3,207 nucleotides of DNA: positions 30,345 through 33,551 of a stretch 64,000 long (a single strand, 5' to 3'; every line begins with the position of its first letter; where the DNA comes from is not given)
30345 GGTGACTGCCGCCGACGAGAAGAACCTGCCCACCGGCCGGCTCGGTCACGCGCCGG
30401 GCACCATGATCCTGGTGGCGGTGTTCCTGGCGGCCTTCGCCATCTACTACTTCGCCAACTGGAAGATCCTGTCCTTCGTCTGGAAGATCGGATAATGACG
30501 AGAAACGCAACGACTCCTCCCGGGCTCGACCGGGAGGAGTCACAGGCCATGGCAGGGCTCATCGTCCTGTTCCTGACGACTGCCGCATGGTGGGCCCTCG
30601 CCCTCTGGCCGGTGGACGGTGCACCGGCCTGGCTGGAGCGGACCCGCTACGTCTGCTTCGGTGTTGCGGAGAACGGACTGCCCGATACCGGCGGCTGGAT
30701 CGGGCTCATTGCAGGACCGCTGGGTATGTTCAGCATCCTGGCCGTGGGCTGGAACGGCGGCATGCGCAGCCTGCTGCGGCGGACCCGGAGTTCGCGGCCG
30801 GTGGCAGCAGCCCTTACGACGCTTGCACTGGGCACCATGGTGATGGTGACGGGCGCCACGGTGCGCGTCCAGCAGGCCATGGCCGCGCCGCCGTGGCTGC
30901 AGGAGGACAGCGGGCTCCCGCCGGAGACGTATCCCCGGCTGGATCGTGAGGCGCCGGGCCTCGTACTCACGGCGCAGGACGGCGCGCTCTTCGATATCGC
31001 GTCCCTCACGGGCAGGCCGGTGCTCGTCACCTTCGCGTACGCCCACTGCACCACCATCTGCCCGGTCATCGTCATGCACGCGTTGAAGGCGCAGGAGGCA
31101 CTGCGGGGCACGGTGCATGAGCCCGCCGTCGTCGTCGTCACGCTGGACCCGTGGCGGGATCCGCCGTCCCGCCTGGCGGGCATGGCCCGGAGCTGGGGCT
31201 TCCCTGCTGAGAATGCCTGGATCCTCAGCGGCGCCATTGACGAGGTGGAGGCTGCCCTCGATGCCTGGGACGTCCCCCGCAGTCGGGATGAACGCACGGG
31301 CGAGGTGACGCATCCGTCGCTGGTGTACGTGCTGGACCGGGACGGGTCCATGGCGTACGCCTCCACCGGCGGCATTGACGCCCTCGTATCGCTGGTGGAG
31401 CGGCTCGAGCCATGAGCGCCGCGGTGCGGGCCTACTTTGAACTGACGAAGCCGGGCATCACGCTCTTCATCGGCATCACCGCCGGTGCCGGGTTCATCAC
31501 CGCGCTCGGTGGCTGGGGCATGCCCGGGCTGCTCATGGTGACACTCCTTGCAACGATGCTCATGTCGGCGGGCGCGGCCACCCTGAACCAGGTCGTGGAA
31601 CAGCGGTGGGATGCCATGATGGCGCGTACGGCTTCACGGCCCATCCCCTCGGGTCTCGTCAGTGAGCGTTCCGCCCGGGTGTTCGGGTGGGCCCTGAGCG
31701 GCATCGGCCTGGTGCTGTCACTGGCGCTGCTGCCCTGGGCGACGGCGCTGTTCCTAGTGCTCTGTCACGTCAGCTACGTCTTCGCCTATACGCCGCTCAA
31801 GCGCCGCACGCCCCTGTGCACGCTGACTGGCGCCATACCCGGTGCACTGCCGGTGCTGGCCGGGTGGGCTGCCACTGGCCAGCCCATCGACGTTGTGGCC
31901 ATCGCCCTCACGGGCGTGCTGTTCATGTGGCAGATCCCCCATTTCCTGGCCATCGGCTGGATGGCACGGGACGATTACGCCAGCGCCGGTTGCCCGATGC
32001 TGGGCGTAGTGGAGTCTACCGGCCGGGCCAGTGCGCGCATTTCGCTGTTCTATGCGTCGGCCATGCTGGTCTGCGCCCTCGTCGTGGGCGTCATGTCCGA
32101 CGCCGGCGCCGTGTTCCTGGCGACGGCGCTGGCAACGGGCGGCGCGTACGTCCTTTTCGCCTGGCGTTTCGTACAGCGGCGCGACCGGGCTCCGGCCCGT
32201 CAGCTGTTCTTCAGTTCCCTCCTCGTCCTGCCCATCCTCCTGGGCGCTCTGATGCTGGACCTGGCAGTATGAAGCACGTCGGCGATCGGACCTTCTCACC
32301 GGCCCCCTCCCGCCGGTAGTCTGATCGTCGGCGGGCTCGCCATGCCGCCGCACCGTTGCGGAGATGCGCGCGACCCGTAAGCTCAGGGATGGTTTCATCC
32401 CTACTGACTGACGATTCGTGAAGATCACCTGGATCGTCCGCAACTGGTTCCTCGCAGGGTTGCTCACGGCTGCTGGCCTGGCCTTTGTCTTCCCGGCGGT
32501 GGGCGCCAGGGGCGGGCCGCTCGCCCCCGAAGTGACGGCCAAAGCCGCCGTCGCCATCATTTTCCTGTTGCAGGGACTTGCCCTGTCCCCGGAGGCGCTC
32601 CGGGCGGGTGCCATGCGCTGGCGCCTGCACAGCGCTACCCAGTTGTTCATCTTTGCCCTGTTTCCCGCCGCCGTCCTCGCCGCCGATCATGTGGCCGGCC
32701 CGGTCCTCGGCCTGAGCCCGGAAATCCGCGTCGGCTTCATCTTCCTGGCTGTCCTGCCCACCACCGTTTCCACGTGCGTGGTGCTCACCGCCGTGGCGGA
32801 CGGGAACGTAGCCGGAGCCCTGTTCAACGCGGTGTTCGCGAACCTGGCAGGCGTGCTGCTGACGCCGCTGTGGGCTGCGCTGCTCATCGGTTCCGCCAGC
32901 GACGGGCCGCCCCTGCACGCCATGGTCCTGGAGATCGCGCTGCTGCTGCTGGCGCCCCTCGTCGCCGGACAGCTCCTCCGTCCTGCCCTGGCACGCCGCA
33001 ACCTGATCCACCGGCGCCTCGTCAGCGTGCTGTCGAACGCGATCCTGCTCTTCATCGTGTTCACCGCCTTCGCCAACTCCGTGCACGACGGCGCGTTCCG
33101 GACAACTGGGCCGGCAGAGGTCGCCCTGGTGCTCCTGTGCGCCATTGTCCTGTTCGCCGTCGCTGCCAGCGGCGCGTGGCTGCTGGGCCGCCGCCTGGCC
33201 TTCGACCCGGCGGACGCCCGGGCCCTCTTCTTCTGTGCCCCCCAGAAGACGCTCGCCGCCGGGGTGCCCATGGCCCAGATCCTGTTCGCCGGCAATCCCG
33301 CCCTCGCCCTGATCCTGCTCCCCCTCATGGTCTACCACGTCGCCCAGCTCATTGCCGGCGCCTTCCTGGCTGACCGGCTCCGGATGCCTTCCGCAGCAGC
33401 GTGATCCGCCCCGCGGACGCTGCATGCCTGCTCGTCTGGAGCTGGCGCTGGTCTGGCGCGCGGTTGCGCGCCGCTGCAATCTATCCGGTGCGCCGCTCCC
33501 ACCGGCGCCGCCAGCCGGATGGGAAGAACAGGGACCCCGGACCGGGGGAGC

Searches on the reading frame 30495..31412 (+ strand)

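Call 60: search_protein_families(library=pfam, proteins=[window:30495-31412:+], max_evalue=0.0001)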
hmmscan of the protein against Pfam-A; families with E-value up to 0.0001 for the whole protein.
window:30495-31412:+ (306 aa): 1 family
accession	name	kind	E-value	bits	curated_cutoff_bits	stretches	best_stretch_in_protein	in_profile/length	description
PF02630.20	SCO1-SenC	-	2.8e-21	76.3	22.8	1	158-285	6-133/134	SCO1/SenC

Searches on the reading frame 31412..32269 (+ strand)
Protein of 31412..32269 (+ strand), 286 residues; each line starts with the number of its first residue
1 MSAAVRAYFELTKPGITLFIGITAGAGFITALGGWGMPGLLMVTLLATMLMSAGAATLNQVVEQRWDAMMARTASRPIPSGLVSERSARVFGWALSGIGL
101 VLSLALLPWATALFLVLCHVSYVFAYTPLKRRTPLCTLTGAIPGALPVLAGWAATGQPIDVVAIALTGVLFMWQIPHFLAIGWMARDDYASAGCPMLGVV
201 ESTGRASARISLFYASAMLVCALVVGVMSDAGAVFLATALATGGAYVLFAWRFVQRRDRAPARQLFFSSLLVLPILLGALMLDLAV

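Call 60: search_protein_families(library=pfam, proteins=[window:31412-32269:+], max_evalue=0.0001)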
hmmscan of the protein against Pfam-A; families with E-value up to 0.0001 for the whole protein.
window:31412-32269:+ (286 aa): 1 family
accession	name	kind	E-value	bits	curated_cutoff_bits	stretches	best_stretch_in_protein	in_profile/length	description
PF01040.23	UbiA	-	7.6e-53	179.8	34.2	1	22-269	3-248/250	UbiA prenyltransferase family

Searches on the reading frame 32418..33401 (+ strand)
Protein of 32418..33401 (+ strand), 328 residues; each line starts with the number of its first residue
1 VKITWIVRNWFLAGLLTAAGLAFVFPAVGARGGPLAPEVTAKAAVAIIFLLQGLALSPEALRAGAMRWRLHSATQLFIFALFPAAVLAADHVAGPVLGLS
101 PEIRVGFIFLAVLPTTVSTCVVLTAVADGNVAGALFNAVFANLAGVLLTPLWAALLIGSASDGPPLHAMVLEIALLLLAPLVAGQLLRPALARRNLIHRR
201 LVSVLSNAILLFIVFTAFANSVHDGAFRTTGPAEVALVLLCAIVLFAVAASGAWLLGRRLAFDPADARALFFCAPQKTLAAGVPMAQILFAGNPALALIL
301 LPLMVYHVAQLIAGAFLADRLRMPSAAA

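Call 60: search_protein_families(library=pfam, proteins=[window:32418-33401:+], max_evalue=0.0001)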
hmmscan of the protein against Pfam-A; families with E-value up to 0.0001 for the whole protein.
window:32418-33401:+ (328 aa): 2 families
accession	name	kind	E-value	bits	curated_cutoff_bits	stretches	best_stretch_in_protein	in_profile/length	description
PF13593.11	SBF_like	-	2.7e-88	296.7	25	1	9-322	1-312/313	SBF-like CPA transporter family (DUF4137)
PF01758.21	SBF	-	4.1e-10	40.1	24.3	1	77-221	36-184/191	Sodium Bile acid symporter family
